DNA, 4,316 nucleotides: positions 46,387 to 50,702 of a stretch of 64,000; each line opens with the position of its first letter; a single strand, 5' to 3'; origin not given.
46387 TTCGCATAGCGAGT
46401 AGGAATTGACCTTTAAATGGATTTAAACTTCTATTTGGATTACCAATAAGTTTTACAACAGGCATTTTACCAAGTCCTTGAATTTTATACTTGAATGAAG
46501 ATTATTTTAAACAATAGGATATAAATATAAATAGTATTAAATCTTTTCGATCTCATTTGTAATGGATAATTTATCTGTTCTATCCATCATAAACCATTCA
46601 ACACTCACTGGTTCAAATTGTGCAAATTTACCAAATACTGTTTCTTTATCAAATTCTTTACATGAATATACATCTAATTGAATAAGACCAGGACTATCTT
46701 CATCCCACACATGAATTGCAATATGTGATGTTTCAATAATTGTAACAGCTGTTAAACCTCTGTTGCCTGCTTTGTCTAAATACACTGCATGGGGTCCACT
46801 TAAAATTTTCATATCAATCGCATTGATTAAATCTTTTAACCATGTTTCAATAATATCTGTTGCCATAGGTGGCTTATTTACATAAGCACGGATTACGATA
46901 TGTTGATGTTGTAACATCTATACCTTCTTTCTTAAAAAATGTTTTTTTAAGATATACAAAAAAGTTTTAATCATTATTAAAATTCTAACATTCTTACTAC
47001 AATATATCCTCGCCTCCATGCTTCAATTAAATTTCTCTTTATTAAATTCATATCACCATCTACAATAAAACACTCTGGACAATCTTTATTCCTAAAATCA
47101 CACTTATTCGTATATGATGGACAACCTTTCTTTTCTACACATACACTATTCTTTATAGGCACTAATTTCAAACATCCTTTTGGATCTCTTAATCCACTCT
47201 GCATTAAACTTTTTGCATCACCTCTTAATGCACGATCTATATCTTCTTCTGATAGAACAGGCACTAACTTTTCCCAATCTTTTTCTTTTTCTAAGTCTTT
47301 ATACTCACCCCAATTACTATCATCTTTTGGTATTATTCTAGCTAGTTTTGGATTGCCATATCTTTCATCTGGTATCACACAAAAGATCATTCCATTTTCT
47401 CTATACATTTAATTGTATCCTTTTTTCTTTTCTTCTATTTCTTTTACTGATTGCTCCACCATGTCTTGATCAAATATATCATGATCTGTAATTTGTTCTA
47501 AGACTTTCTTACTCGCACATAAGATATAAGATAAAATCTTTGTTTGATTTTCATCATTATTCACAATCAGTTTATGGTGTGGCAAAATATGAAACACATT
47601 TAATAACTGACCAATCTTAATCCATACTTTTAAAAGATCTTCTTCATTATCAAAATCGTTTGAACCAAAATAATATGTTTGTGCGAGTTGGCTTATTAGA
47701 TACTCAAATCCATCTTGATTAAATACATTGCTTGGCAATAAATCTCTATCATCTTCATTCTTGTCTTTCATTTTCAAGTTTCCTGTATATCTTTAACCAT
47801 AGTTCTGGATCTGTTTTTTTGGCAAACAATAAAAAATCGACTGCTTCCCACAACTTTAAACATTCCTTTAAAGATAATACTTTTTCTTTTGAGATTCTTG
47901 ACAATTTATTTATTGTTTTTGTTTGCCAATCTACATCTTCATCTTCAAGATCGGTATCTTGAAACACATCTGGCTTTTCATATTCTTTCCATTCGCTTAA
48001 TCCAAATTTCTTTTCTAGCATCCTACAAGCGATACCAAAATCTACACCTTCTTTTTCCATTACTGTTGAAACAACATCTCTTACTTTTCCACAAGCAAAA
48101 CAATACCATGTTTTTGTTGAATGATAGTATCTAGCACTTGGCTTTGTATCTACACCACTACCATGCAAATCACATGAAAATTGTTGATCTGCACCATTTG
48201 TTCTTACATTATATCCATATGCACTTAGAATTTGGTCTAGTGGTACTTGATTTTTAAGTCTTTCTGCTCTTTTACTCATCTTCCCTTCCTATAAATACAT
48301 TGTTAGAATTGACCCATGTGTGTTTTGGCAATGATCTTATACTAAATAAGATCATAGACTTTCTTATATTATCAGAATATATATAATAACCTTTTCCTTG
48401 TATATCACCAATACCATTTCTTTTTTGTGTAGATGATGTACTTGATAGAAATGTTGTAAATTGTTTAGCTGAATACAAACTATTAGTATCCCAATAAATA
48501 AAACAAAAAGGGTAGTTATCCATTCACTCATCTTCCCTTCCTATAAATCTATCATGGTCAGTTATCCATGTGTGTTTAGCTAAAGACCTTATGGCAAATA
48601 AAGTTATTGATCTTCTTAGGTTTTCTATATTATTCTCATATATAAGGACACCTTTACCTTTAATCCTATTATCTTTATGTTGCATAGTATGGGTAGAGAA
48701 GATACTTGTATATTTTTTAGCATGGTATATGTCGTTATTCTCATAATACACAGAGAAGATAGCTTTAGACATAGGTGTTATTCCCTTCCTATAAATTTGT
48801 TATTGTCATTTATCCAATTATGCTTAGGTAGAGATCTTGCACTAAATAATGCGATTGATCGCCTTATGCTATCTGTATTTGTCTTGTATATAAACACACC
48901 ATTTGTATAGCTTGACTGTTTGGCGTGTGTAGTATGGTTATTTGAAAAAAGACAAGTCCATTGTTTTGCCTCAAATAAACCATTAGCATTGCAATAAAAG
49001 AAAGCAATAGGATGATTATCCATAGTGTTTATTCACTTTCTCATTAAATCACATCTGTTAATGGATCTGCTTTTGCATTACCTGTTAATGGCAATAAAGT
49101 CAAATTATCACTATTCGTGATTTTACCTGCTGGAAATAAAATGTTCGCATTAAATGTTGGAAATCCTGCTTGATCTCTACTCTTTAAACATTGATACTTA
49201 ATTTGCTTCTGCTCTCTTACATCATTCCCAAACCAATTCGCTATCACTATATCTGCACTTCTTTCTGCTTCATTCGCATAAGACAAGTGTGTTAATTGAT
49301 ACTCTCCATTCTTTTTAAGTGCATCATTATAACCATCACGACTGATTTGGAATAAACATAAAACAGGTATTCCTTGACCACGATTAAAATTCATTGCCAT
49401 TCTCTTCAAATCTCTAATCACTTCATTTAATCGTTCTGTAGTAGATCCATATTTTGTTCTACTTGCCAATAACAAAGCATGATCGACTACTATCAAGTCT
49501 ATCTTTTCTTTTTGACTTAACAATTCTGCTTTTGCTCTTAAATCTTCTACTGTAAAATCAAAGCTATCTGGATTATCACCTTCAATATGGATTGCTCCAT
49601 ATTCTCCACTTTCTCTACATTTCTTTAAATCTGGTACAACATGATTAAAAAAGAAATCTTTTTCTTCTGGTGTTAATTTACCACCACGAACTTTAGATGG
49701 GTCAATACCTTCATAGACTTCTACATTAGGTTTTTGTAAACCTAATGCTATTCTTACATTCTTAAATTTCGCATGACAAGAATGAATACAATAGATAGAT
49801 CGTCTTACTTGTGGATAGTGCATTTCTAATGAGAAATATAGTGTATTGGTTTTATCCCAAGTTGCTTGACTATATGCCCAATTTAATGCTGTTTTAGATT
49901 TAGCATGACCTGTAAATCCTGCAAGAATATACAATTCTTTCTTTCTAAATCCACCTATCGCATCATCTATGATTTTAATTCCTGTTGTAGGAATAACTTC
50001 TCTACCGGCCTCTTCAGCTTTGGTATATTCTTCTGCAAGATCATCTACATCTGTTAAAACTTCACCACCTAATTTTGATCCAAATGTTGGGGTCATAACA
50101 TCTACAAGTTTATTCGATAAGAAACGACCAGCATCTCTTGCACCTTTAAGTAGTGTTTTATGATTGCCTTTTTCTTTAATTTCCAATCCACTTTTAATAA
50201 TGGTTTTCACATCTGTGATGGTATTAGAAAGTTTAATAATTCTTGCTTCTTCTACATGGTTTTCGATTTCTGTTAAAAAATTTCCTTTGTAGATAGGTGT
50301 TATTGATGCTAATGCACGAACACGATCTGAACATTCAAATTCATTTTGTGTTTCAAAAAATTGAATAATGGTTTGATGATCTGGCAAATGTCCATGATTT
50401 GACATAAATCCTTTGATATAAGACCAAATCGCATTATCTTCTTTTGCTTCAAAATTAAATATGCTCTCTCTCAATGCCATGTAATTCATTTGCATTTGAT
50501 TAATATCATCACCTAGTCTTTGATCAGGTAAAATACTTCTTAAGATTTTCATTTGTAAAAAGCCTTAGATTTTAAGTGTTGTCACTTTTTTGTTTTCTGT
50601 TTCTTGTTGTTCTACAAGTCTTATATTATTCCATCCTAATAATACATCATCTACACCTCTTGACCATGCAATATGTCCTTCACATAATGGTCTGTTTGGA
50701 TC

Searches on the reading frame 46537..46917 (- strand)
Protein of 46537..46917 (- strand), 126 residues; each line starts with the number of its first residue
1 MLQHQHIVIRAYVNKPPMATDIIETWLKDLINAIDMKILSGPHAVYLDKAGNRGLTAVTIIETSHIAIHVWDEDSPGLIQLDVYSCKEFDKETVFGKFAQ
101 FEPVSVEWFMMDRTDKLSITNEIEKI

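Call 11: search_protein_families(library=phrogs, proteins=[window:46537-46917:-], max_evalue=0.001)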
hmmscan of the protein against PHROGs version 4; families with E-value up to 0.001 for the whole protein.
window:46537-46917:- (126 aa): 1 family
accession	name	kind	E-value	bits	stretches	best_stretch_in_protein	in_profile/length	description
phrog_3125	-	other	2.7e-13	51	1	5-94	25-111/148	S-adenosylmethionine decarboxylase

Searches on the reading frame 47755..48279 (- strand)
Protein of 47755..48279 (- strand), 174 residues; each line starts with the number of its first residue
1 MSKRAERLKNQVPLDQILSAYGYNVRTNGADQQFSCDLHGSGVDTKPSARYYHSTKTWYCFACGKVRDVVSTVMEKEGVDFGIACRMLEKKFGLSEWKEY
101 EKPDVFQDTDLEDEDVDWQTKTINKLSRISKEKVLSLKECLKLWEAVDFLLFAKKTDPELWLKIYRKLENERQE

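Call 12: search_protein_families(library=phrogs, proteins=[window:47755-48279:-], max_evalue=0.001)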
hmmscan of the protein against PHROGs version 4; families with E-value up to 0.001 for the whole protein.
window:47755-48279:- (174 aa): 6 families
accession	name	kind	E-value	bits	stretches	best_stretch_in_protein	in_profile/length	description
phrog_11992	-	unknown function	5.1e-12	47.4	1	4-167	3-149/177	-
phrog_360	-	DNA, RNA and nucleotide metabolism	2.5e-09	38.3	1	10-92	4-87/133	DNA primase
phrog_47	-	DNA, RNA and nucleotide metabolism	2.8e-08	33.8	1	12-130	29-126/947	DNA primase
phrog_510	-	DNA, RNA and nucleotide metabolism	2.7e-07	30.7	1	7-99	19-108/667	DNA primase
phrog_6444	-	DNA, RNA and nucleotide metabolism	4.3e-06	26.8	1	36-103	40-104/577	DNA primase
phrog_18097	-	DNA, RNA and nucleotide metabolism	0.0005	20.7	1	4-90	6-88/199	DNA primase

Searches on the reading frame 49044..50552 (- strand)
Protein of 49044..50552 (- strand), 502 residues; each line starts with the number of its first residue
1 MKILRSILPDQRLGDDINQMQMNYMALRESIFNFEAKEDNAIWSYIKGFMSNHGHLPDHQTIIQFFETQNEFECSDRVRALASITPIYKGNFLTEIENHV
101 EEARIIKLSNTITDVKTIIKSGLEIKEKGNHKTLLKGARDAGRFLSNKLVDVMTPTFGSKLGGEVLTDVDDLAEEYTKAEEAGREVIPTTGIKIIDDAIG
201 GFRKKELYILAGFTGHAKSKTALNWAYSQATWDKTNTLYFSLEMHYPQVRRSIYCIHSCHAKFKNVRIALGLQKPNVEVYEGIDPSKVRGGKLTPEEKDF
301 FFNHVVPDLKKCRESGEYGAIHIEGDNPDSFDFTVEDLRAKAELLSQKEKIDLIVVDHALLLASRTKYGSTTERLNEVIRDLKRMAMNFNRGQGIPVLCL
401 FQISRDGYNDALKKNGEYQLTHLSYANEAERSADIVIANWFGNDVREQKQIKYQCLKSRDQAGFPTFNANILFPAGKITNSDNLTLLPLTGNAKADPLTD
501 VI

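Call 12: search_protein_families(library=phrogs, proteins=[window:49044-50552:-], max_evalue=0.001)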
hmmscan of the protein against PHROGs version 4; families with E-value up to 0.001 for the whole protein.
window:49044-50552:- (502 aa): 3 families
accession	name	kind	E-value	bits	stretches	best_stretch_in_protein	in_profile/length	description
phrog_19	-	DNA, RNA and nucleotide metabolism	7.1e-38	131.8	1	34-461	190-561/621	DnaB-like replicative helicase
phrog_239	-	DNA, RNA and nucleotide metabolism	3.4e-15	57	2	169-257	323-410/801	DNA primase/helicase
phrog_243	-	DNA, RNA and nucleotide metabolism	6.8e-15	55.7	1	180-253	11-80/273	DnaB-like replicative helicase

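Call 76: search_dna_similar(query=window:49044-50552:-, collection=phages, mode=protein, max_rows=12, max_evalue=0.00001)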
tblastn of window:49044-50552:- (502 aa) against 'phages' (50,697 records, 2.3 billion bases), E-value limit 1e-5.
Records with a match: 17; places in all: 18; records where one place covers at least 80% of the query: 0.
Best place of each record, by identity: <60% 17.
By first word of the organism name: Bacteriophage 6; Staphylococcus 2; uncultured 1; Tunturiibacter 1; Microbacterium 1; Streptococcus 1; Leptolyngbya 1; Plectonema 1; Bacillus 1; PinkBerry-associated 1; and 1 more.
By host as written in the record: - 8; Staphylococcus aureus 2; Tunturiibacter psychrotolerans X4BP1 1; Microbacterium foliorum NRRL B-24224 1; Streptococcus dysgalactiae ERR085067 1; Leptolyngbya boryana 1; Leptolyngya boryana 1; Bacillus australimaris strain KR4M-27 1; and 1 more.
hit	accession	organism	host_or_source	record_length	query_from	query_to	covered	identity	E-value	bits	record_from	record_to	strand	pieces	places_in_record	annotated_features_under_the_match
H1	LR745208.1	uncultured phage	metagenomic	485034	208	487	56%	49.0%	9e-77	268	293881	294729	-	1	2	record has no annotation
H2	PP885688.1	Tunturiibacter phage Tunturi_5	Tunturiibacter psychrotolerans X4BP1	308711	100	478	75%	23.4%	2e-13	79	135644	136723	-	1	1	DnaB-like replicative helicase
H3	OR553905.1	Microbacterium phage Magritte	Microbacterium foliorum NRRL B-24224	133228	164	460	59%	26.2%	4e-18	94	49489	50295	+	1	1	51: DnaB-like dsDNA helicase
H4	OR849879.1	Staphylococcus phage SA 1298 Kay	Staphylococcus aureus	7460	170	436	53%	26.3%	2e-8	63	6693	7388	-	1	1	record has no annotation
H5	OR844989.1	Staphylococcus phage SA 1306 Kay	Staphylococcus aureus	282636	170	436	53%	26.3%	3e-8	63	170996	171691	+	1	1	record has no annotation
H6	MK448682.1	Streptococcus phage Javan143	Streptococcus dysgalactiae ERR085067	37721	170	436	53%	26.1%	5e-6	56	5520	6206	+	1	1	replicative DNA helicase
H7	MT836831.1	Bacteriophage sp.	human fecal samples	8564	164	437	55%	25.1%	7e-9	64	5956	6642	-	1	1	record has no annotation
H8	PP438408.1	Leptolyngbya phage Lbo-JY16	Leptolyngbya boryana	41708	189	437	50%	26.9%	3e-8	63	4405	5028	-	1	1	replicative DNA helicase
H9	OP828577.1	Plectonema phage Lbo240-yong2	Leptolyngya boryana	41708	189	437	50%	26.9%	3e-8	63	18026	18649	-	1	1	replicative DNA helicase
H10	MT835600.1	Bacteriophage sp.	human fecal samples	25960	162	437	55%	23.6%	4e-7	59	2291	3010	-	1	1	record has no annotation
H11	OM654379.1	Bacillus phage vB_BauS_KLEB27-1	Bacillus australimaris strain KR4M-27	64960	152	411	52%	24.8%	3e-6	56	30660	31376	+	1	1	replicative DNA helicase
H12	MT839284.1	Bacteriophage sp.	human fecal samples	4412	187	437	50%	25.5%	6e-10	68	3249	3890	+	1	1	record has no annotation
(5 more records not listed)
